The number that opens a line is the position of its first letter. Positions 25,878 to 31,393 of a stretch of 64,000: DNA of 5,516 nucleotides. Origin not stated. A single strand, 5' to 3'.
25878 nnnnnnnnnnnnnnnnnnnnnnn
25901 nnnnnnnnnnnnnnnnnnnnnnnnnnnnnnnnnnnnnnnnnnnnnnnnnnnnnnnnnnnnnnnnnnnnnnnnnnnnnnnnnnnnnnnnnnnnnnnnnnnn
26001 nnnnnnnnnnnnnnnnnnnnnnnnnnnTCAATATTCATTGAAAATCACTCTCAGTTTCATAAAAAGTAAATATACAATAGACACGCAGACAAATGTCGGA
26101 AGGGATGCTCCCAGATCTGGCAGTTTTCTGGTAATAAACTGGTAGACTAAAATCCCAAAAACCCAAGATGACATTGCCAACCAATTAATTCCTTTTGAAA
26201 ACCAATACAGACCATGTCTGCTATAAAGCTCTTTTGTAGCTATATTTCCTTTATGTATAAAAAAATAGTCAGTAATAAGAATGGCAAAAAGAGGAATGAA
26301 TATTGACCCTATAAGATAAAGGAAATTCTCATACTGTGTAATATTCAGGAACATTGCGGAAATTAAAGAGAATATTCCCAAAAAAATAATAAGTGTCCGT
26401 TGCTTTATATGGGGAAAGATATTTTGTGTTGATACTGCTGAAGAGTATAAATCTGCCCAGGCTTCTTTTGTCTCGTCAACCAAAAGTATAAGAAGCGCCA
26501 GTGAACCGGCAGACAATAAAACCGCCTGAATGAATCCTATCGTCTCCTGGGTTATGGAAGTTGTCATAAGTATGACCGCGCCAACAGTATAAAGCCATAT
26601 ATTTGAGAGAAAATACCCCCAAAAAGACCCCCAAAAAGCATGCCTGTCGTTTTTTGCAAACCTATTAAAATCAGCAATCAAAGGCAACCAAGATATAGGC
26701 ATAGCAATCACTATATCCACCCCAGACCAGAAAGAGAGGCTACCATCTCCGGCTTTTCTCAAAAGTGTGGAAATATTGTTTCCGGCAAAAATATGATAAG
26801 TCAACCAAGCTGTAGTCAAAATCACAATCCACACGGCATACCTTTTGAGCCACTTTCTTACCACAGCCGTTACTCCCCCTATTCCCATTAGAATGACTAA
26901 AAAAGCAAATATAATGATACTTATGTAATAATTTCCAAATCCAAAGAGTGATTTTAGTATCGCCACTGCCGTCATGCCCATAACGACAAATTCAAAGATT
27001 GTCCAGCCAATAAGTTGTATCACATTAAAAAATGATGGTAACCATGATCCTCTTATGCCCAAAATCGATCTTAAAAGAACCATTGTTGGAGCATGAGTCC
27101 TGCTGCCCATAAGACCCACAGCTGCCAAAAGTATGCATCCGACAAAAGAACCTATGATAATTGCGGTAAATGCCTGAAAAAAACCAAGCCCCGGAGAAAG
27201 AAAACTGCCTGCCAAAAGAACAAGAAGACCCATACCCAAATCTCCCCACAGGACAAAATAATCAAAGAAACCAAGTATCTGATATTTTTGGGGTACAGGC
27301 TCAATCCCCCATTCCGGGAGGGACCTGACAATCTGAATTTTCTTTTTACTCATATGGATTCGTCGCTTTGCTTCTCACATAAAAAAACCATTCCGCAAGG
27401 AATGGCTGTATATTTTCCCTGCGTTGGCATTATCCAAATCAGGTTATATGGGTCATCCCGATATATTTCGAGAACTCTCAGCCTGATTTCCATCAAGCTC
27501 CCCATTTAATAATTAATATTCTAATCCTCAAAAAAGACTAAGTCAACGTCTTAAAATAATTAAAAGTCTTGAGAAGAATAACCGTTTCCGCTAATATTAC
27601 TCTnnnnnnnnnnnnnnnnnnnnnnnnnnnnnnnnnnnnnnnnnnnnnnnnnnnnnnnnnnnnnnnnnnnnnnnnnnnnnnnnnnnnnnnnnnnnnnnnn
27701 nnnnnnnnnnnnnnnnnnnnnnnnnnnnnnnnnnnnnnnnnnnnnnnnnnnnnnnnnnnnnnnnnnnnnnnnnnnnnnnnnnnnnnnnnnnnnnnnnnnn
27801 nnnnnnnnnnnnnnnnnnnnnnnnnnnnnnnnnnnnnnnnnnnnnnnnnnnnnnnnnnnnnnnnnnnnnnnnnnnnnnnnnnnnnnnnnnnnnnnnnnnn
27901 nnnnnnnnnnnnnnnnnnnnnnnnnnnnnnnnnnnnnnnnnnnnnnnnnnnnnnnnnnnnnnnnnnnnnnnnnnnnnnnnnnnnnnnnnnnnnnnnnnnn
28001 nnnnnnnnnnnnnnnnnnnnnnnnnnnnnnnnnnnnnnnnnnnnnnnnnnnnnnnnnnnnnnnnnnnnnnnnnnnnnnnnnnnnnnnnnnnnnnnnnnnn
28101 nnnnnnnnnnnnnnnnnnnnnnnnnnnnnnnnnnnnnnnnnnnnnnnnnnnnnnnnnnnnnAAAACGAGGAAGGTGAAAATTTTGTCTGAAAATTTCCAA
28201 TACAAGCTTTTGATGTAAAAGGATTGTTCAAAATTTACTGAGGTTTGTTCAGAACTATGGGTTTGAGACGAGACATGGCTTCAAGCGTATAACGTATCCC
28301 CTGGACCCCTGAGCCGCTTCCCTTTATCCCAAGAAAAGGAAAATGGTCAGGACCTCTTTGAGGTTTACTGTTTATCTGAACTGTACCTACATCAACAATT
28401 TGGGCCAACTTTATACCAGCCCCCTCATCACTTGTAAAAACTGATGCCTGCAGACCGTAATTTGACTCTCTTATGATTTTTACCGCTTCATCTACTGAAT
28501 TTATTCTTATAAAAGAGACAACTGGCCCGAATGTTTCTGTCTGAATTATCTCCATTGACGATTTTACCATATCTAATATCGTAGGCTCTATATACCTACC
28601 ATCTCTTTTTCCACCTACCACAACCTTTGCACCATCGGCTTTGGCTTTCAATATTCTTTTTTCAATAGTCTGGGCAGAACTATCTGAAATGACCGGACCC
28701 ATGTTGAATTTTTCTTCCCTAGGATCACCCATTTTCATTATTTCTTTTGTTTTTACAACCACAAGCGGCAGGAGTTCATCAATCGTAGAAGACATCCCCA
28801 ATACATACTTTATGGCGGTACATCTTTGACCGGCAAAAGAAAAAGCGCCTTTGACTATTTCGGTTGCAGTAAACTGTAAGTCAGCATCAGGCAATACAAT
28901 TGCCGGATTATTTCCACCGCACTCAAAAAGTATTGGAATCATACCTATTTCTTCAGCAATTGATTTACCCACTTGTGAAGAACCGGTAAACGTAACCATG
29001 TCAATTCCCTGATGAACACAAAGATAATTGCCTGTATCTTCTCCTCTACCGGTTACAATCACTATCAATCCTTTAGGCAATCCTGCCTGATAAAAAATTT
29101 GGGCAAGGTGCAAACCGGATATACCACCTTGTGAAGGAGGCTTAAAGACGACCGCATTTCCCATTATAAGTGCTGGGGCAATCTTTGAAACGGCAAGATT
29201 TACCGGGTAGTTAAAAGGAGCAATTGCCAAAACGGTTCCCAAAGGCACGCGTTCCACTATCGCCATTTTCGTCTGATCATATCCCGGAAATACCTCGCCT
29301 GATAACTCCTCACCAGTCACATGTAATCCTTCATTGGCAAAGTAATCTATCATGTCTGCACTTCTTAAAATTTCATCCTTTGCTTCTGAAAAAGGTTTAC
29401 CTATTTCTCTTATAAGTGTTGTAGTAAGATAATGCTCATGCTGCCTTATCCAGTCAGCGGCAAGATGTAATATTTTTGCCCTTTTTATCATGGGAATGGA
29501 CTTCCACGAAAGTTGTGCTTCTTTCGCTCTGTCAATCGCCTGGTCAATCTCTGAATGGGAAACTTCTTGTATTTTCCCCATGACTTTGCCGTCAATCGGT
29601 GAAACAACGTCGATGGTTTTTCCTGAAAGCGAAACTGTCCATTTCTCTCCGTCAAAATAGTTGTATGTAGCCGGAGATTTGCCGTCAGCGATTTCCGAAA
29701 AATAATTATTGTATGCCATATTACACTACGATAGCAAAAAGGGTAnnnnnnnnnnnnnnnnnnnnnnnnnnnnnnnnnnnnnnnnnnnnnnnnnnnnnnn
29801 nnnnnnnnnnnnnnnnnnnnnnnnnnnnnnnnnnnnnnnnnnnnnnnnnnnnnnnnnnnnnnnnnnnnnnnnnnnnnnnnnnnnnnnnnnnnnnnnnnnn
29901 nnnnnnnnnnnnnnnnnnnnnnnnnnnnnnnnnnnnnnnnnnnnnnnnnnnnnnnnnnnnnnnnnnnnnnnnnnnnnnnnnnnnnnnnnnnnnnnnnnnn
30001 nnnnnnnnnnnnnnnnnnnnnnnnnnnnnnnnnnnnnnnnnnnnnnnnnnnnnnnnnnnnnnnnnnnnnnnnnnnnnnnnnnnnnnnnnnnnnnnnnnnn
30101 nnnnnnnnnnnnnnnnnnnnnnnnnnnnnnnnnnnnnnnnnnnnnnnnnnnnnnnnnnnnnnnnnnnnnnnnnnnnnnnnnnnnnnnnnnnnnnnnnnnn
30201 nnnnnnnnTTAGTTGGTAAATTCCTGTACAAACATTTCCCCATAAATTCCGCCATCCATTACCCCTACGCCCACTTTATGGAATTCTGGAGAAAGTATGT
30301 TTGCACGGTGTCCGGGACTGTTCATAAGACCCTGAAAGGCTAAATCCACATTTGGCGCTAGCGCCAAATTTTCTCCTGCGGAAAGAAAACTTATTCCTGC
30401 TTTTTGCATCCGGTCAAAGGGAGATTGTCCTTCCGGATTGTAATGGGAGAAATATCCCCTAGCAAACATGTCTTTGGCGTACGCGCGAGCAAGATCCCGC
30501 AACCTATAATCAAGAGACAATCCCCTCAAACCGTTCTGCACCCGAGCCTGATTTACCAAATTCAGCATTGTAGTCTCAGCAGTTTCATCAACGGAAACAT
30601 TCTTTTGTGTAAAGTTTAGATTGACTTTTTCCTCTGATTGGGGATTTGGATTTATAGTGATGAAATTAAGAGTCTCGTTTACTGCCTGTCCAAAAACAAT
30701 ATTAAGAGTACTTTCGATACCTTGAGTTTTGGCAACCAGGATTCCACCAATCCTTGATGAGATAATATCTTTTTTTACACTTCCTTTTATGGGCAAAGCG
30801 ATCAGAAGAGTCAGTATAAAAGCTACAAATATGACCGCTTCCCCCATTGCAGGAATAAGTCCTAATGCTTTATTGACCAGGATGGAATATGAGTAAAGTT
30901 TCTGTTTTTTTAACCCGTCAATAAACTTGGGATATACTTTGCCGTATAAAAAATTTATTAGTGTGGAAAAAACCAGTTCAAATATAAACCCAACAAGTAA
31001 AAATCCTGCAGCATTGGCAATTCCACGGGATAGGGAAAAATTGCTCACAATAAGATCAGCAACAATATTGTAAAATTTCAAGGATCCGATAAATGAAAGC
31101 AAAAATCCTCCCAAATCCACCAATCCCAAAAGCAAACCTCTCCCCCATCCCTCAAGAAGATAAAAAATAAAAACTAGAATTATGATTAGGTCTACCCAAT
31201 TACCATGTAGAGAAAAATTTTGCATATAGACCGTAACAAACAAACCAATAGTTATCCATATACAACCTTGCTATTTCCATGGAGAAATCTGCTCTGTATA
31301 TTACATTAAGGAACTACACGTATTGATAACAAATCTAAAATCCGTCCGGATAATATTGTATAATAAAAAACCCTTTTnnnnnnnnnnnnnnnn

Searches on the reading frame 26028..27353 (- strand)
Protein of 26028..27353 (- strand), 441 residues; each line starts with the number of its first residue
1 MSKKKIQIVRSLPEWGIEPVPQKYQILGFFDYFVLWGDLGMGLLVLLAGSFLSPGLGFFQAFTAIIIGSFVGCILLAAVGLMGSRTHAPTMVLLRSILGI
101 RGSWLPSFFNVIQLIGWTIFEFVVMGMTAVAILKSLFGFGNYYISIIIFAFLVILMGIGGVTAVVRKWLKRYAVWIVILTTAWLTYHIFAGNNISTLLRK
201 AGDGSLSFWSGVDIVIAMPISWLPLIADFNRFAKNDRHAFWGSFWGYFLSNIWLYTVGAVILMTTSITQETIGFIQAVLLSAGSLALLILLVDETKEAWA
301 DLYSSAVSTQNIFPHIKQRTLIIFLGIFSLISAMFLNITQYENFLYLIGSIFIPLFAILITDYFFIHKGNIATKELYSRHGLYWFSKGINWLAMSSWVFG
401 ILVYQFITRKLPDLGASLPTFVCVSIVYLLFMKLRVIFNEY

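Call 32: search_protein_families(library=pfam, proteins=[window:26028-27353:-], max_evalue=0.00001)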
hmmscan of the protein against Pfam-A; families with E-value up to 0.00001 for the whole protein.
window:26028-27353:- (441 aa): 1 family
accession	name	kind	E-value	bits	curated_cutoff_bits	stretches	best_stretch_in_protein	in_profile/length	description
PF02133.21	Transp_cyt_pur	-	2.8e-44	152.1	23.5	1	19-404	1-413/440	Permease for cytosine/purines, uracil, thiamine, allantoin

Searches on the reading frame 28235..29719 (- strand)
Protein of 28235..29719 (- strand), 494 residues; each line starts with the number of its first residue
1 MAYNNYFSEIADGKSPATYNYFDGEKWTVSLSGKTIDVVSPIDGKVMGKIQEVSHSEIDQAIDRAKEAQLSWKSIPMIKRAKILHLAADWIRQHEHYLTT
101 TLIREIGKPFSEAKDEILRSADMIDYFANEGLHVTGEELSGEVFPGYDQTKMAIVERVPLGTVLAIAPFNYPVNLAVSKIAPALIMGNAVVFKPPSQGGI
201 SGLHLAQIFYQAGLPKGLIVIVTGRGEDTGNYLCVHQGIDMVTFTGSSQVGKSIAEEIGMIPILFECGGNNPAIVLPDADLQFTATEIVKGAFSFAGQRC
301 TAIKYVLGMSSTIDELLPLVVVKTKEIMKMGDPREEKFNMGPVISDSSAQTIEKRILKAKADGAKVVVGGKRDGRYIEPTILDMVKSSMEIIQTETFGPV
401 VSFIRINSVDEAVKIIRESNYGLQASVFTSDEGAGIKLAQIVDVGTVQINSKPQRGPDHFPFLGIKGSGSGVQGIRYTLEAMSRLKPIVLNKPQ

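Call 32: search_protein_families(library=pfam, proteins=[window:28235-29719:-], max_evalue=0.00001)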
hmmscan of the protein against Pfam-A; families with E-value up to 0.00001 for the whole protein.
window:28235-29719:- (494 aa): 1 family
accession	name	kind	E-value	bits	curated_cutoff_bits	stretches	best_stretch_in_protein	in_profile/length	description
PF00171.27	Aldedh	-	2.5e-144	481.7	23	1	30-486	4-459/461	Aldehyde dehydrogenase family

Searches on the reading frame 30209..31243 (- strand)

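Call 32: search_protein_families(library=pfam, proteins=[window:30209-31243:-], max_evalue=0.00001)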
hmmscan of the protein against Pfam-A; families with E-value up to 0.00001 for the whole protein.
window:30209-31243:- (344 aa): 2 families
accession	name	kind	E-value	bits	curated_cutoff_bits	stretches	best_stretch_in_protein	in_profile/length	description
PF00188.32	CAP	-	8.1e-18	65.8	21.1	1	227-342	1-117/117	Cysteine-rich secretory protein family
PF02674.22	Colicin_V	-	1.2e-08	35.5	29.3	1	17-168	1-138/144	Colicin V production protein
